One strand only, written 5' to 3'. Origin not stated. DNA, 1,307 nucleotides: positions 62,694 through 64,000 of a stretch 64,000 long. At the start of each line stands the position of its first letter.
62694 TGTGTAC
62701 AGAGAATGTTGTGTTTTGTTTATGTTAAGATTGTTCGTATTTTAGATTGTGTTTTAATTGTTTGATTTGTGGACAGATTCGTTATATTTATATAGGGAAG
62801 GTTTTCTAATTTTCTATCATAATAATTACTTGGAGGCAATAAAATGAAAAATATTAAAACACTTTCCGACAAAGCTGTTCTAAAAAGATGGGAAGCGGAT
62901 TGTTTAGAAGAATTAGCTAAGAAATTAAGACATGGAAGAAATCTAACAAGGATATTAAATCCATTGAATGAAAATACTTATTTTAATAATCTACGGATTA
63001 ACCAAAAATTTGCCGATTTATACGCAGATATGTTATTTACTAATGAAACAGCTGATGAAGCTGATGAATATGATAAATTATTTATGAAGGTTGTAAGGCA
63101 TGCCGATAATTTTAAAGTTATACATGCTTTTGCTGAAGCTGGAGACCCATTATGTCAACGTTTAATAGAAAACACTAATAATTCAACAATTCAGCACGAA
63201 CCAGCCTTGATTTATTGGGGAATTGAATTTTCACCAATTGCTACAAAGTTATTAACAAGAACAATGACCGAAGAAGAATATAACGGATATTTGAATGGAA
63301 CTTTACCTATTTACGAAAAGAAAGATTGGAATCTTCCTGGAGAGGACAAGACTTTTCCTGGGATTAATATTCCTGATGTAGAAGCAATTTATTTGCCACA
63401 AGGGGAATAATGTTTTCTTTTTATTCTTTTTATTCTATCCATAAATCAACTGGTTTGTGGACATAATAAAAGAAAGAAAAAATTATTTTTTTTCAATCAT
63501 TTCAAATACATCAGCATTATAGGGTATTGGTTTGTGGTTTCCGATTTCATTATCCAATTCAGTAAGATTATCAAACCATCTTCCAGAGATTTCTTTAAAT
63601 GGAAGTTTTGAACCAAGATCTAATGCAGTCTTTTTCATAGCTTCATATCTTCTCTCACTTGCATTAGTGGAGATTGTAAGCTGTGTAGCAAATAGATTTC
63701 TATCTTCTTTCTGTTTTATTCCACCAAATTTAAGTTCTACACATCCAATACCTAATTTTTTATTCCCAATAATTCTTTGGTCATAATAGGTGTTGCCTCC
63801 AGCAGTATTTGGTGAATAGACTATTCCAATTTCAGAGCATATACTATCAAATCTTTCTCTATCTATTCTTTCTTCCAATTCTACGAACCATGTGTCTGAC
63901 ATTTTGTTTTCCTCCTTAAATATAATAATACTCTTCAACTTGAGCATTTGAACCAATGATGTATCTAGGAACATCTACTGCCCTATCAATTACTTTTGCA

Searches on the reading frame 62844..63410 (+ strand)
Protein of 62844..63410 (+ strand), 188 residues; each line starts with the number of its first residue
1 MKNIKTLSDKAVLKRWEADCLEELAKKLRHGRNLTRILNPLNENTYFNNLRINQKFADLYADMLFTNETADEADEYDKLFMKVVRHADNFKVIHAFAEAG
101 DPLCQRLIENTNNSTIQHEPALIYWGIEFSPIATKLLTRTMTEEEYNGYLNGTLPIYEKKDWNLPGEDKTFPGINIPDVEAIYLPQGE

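Call 9: search_protein_families(library=pfam, proteins=[window:62844-63410:+])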
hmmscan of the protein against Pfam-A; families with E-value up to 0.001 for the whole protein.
window:62844-63410:+ (188 aa): 0 families

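Call 11: find_encoding_contigs(protein=window:62844-63410:+, flank=3000, max_places=8)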
Protein window:62844-63410:+ (188 aa): no gene with exactly this product is on record in the collection.

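Call 13: find_homologous_proteins(query=window:62844-63410:+)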
Query window:62844-63410:+: 54 candidates shared short words with the query, none scored E <= 0.001.

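Call 43: search_protein_families(library=phrogs, proteins=[window:62844-63410:+], max_evalue=1)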
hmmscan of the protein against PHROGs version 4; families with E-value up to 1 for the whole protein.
window:62844-63410:+ (188 aa): 0 families

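Call 44: search_protein_families(library=padloc, proteins=[window:62844-63410:+], max_evalue=1)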
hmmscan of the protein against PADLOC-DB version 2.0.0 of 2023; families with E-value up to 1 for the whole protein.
window:62844-63410:+ (188 aa): 1 family
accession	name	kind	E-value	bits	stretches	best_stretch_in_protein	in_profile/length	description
PDLC03025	MTase_I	-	0.0027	14.5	1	18-76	106-164/569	Type I methyltransferase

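Call 57: search_protein_representatives(protein=window:62844-63410:+)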
Query: 188 residues. Proteins with E-value up to 0.001 (for the whole library): 24; up to 1e-10: 1; up to 1e-30: 1. The best 24 are listed.
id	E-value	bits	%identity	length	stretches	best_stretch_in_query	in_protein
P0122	2.1e-41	158.0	96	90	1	41-117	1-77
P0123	1.6e-10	57.3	38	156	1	49-157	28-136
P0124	2.1e-09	53.7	39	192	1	76-158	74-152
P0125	6.8e-07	45.5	43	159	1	82-157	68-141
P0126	8.0e-07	45.3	40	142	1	48-157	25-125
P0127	9.1e-07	45.1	41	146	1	49-157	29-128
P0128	2.2e-06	43.8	38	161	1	83-159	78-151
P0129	4.0e-06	43.0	39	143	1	83-155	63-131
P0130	4.2e-06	42.9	49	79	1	91-157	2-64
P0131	5.8e-06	42.5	50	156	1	91-160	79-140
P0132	9.7e-06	41.7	48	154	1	89-157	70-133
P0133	1.1e-05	41.5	34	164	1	48-165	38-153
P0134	2.2e-05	40.6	29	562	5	121-170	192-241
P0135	2.5e-05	40.4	43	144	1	85-156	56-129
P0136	2.7e-05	40.3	40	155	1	76-156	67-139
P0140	1.7e-04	37.7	35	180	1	50-186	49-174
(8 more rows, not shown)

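Call 58: find_encoding_contigs(protein=P0122, flank=10000, max_places=6)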
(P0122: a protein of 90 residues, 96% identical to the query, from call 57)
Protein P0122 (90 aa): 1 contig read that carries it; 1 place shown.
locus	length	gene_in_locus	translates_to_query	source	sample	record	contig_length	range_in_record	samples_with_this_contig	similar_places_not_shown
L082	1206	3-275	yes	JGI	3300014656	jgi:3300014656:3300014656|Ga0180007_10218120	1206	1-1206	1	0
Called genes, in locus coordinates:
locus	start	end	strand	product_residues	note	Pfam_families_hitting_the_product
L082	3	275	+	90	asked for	?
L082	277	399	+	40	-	PF07963:N_methyl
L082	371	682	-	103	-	-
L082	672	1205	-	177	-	?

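Call 61: predict_structure(protein=window:62844-63410:+)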
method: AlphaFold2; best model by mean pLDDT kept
length: 188 residues; sequences in the alignment: 1
mean_pLDDT: 37.5   pTM: 0.23
mean pLDDT of the five models: 37.5, 36.4, 35.6, 34.0, 32.3
residues with pLDDT >= 90: 0; 70-90: 0; 50-70: 15; < 50: 173
segments of 3 or more residues with pLDDT < 50: 1-97, 99-104, 109-139, 154-188
pLDDT, mean of each block of 10 residues (from residue 1): 30 38 39 34 31 36 38 41 35 46 48 37 30 44 56 41 31 27 27
secondary structure, 60 per line:
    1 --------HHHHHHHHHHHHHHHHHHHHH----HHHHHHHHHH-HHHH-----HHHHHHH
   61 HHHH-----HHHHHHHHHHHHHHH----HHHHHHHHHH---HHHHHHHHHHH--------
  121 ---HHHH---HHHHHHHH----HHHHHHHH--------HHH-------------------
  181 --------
elements in order: H9-29 H34-43 H45-48 H54-64 H70-84 H89-98 H102-112 H124-127 H131-138 H143-150

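Call 63: find_encoding_contigs(protein=P0123, flank=4000, max_places=6)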
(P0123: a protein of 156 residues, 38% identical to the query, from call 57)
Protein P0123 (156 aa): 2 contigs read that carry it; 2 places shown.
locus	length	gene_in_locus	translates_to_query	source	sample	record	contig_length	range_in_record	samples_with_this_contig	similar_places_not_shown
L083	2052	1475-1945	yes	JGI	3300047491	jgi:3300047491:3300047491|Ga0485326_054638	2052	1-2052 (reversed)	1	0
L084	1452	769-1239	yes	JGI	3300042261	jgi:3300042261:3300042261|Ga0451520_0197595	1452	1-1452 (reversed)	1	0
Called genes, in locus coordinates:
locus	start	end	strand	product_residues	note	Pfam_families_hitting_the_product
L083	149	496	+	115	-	-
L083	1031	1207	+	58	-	-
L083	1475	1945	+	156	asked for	-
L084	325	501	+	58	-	-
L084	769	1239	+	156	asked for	-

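Call 64: find_encoding_contigs(protein=P0124, flank=4000, max_places=6)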
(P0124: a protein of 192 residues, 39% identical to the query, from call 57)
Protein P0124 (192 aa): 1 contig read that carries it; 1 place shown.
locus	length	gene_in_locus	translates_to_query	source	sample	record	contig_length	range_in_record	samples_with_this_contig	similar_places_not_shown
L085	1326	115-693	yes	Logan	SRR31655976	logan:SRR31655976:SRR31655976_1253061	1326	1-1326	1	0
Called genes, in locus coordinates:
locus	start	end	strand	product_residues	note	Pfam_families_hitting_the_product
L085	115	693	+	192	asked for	-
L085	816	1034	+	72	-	-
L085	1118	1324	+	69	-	?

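Call 71: list_cluster_members(proteins=[P0125, P0126, P0127, P0128, P0129, P0131, P0132, P0133, P0134, P0140])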
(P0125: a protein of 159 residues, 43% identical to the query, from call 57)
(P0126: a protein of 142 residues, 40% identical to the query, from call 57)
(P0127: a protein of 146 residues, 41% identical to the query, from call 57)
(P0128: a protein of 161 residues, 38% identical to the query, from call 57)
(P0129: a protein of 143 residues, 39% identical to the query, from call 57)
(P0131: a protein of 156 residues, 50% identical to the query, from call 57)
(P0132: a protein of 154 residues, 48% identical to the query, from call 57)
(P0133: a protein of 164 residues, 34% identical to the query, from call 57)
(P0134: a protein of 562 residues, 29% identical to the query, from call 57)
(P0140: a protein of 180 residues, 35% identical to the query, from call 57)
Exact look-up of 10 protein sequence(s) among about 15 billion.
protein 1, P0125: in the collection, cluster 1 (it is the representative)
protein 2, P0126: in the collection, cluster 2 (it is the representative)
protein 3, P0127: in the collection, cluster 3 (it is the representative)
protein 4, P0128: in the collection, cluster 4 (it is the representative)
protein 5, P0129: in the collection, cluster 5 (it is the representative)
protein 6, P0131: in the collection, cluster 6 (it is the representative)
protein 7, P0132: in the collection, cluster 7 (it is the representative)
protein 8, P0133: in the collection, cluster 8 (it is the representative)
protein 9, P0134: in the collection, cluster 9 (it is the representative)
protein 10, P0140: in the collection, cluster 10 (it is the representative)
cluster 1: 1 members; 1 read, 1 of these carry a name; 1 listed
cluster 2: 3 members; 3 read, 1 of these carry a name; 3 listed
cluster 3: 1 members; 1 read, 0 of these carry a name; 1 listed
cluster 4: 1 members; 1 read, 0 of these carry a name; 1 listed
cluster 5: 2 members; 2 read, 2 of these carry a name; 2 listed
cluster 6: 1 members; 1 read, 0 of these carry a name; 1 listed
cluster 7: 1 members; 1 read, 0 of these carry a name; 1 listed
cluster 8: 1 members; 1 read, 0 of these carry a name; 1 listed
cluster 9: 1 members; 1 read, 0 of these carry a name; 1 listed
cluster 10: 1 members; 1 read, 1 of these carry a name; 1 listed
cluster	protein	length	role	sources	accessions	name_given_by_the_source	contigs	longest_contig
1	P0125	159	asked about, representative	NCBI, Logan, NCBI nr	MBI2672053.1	hypothetical protein HYX16_03915 [Candidatus Woesearchaeota archaeon] | hypothetical protein [Candidatus Woesearchaeota archaeon]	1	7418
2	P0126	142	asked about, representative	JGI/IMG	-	hypothetical protein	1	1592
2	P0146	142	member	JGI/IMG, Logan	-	-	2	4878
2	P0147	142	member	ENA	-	-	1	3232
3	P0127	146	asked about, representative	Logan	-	-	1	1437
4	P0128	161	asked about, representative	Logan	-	-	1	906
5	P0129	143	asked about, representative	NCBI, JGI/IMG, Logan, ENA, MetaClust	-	\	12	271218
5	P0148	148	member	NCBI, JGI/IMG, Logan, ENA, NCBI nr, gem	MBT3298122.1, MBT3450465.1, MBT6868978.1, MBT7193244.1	hypothetical protein HN385_04305 [archaeon] | hypothetical protein | hypothetical protein [archaeon]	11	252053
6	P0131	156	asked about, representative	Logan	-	-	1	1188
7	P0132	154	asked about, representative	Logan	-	-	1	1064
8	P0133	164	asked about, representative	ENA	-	-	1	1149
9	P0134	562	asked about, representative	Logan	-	-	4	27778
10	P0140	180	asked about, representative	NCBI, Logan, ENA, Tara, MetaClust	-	strand:+ start:16498 stop:17040 length:543 start_codon:yes stop_codon:yes ... | TARA_039_MES_0.1-0.22_C6808521_1_gene363236 "" ""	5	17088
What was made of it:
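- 62844..63410 (+): ORF188, a member of a small uncharacterised DPANN protein family (conserved GDPLC ... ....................). 24 distant homologues in 1.8 billion representatives (call 57), named hypothetical proteins of Woesearchaeota/archaeon (call 71).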

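Call 72: find_encoding_contigs(protein=P0129, flank=5000, max_places=6)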
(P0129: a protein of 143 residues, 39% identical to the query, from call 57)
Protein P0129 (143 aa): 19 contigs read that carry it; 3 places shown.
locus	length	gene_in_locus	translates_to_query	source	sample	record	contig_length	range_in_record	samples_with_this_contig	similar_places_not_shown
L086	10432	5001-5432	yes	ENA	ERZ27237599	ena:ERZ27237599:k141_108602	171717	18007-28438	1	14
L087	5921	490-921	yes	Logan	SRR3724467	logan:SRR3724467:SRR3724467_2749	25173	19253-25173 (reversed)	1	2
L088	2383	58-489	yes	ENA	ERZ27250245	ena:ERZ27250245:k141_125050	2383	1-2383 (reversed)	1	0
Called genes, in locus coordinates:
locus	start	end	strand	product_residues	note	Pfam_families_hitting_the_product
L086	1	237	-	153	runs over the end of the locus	-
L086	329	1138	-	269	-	PF09754:PAC2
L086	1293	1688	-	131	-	PF03479:PCC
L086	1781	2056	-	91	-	-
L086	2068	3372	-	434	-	PF18195:GatD_N, PF00710:Asparaginase, PF17763:Asparaginase_C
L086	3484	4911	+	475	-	PF05221:AdoHcyase, PF00670:AdoHcyase_NAD, PF02826:2-Hacid_dh_C, PF07991:KARI_N (weak)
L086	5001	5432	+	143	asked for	-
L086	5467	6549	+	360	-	-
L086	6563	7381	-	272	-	-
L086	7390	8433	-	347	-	PF01368:DHH (faint)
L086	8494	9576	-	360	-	PF11969:DcpS_C (weak), PF01230:HIT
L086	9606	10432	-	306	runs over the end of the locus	PF08271:Zn_Ribbon_TF, PF00382:TFIIB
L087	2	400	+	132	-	?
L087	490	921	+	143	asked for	-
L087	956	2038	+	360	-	-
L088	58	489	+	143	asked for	-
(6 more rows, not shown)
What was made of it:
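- ORF188 homologues sit in ordinary chromosomal contexts elsewhere (call 72).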

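Call 79: search_dna_similar(query=window:62844-63410:+, collection=phages, mode=protein, max_evalue=0.01, max_rows=10)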
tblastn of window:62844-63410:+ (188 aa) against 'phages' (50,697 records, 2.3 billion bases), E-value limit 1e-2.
No match.

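Call 80: search_dna_similar(query=window:62844-63410:+, collection=plasmids, mode=protein, max_evalue=0.01, max_rows=10)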
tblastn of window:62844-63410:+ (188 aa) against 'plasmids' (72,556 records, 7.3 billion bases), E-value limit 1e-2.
No match.

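Call 96: search_protein_families(library=pfam, proteins=[P0123, P0129, P0134], max_evalue=0.01)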
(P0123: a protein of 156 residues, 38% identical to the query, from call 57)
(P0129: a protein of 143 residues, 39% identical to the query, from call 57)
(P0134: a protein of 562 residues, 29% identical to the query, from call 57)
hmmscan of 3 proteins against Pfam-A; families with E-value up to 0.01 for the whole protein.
P0123 (156 aa): 0 families

P0129 (143 aa): 0 families

P0134 (562 aa): 5 families
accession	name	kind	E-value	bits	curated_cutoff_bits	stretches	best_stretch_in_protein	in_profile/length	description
PF24826.1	SNU71_N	-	3.5e-05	24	28.4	0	220-233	3-16/41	SNU71 N-terminal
PF11970.14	GPR_Gpa2_C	-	8.9e-05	22.9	21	0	374-410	39-75/76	G protein-coupled glucose receptor regulating Gpa2 C-term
PF02721.21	DUF223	-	0.0012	19.6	24.6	0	317-356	55-94/104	Domain of unknown function DUF223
PF08860.15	DUF1827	-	0.0015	19.2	23.4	0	325-358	17-50/92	Domain of unknown function (DUF1827)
PF18661.6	AvrLm4-7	-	0.004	18.6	25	0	44-63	63-81/86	Avirulence Effector AvrLm4-7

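Call 105: search_solved_structures(query=A8, max_evalue=1)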
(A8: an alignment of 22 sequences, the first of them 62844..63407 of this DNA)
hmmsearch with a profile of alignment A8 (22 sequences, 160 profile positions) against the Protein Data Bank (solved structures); distinct sequences matched with E-value up to 1: 5.
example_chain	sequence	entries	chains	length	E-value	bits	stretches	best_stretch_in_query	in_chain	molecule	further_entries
5apq_A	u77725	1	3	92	0.22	14.8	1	1-46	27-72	GENERAL CONTROL PROTEIN GCN4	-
1hz4_A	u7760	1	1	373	0.53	13.5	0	25-102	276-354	MALT REGULATORY PROTEIN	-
8qae_A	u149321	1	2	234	0.68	13.2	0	6-46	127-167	sc-apCC-6-SLLA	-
5aps_A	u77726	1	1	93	0.95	12.7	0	1-41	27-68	GENERAL CONTROL PROTEIN GCN4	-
5apt_A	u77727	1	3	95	0.99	12.7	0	1-32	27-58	GENERAL CONTROL PROTEIN GCN4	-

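Call 106: search_protein_families(library=ncbifam, alignment_id=A8, max_evalue=0.1)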
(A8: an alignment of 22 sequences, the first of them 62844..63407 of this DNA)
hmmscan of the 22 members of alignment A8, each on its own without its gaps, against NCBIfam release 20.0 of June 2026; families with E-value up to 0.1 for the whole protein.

A. member 1, window:62844-63407:+ (188 aa): 0 families

B. families by the number of members that match (of 22 scanned): 4 families
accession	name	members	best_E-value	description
NF011936.0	PRK15407.1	1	0.011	lipopolysaccharide biosynthesis protein RfbH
NF002008.0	PRK00809.1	1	0.017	hypothetical protein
TIGR00266.1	TIGR00266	1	0.077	TIGR00266 family protein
TIGR04442.1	TIGR04442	1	0.091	TIGR04442 family protein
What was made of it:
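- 62844..63410 (+): No Pfam, PDB or NCBIfam match (calls 9, 105, 106).
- Tried and rejected: Profile of the ORF188 family against PDB and NCBIfam: nothing (calls 105, 106).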

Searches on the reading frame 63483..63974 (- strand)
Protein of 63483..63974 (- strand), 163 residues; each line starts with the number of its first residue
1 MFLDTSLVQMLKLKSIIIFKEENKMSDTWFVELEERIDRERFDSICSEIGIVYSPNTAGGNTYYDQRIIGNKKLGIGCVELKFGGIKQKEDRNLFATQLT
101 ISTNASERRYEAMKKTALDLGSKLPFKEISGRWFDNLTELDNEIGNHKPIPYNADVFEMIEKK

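Call 9: search_protein_families(library=pfam, proteins=[window:63483-63974:-])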
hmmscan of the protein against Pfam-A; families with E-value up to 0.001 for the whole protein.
window:63483-63974:- (163 aa): 0 families

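Call 43: search_protein_families(library=phrogs, proteins=[window:63483-63974:-], max_evalue=1)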
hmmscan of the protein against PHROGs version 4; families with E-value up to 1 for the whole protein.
window:63483-63974:- (163 aa): 3 families
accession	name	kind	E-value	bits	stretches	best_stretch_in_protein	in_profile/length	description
phrog_25778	-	unknown function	0.11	13.4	1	138-163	11-36/63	-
phrog_12267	-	unknown function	0.19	13.1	0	129-146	40-57/71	-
phrog_15945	-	unknown function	0.25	12.3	0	130-140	33-43/69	-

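Call 44: search_protein_families(library=padloc, proteins=[window:63483-63974:-], max_evalue=1)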
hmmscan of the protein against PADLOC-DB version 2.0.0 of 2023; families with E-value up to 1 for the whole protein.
window:63483-63974:- (163 aa): 0 families

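Call 46: find_encoding_contigs(protein=window:63483-63974:-, flank=10000, max_places=5)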
Protein window:63483-63974:- (163 aa): no gene with exactly this product is on record in the collection.
